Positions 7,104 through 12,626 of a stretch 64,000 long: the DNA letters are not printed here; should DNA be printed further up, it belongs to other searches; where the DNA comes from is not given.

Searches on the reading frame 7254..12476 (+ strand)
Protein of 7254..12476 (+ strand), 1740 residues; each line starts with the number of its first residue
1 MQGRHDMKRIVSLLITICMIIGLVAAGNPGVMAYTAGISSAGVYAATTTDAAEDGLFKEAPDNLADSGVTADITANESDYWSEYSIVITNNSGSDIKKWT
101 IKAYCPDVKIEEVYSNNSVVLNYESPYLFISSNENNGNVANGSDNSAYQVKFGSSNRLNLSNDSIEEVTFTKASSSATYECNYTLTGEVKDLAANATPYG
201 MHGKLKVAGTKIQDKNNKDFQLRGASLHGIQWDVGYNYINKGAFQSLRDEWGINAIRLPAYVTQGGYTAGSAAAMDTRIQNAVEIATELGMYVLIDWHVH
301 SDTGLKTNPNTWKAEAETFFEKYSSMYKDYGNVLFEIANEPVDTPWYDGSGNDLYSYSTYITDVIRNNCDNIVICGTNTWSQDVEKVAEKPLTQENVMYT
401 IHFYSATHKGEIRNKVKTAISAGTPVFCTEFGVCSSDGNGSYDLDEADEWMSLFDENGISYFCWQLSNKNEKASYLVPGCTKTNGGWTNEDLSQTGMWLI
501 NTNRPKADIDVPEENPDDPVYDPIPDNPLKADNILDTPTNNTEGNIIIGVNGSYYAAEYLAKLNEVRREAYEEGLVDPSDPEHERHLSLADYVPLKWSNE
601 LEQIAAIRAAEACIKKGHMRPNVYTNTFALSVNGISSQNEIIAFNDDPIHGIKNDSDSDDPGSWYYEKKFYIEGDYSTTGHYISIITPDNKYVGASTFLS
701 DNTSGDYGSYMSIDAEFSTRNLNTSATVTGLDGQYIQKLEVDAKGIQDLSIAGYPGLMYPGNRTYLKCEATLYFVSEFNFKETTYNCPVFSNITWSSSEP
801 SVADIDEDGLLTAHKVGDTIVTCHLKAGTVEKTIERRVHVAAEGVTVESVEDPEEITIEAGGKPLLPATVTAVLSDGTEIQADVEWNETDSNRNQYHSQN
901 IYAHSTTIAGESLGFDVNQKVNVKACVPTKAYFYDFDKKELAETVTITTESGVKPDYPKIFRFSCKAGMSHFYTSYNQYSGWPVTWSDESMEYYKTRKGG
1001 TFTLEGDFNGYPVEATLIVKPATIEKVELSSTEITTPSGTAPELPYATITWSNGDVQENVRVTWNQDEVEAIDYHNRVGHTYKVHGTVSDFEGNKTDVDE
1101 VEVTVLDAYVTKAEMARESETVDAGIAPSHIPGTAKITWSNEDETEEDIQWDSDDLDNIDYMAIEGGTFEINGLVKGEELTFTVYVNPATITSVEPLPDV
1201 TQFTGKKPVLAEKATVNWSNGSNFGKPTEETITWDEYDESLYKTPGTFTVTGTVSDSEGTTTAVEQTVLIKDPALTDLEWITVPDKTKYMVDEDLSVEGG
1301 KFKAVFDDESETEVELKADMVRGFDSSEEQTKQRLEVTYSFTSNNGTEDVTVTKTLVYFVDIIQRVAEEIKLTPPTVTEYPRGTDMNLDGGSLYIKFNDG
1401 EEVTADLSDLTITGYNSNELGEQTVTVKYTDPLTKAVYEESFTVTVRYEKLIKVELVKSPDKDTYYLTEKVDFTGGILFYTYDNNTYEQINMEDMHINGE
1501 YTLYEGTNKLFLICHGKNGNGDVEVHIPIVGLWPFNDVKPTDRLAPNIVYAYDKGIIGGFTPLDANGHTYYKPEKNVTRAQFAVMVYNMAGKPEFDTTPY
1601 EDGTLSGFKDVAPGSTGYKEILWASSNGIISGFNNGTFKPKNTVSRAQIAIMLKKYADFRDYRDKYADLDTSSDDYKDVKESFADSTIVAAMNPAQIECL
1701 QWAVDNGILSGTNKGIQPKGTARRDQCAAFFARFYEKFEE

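Call 75: search_protein_families(library=pfam, proteins=[window:7254-12476:+], max_evalue=0.00001)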
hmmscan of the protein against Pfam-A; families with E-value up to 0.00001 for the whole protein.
window:7254-12476:+ (1740 aa): 5 families
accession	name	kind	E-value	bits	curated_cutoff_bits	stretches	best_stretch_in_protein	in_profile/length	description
PF00150.24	Cellulase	-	2.6e-52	178.4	23.5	1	214-470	2-272/272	Cellulase (glycosyl hydrolase family 5)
PF07532.17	Big_4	-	3.1e-21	75.1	22.1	2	852-891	2-42/59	Bacterial Ig-like domain (group 4)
PF00395.25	SLH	-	3.5e-19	68.9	20.8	1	1608-1650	2-44/44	S-layer homology domain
PF07523.18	Big_3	-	3.5e-08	34.1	21.2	0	1377-1446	5-68/68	Bacterial Ig-like domain (group 3)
PF02368.24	Big_2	-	7.7e-06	26.2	22.8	0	791-832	34-75/79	Bacterial Ig-like domain (group 2)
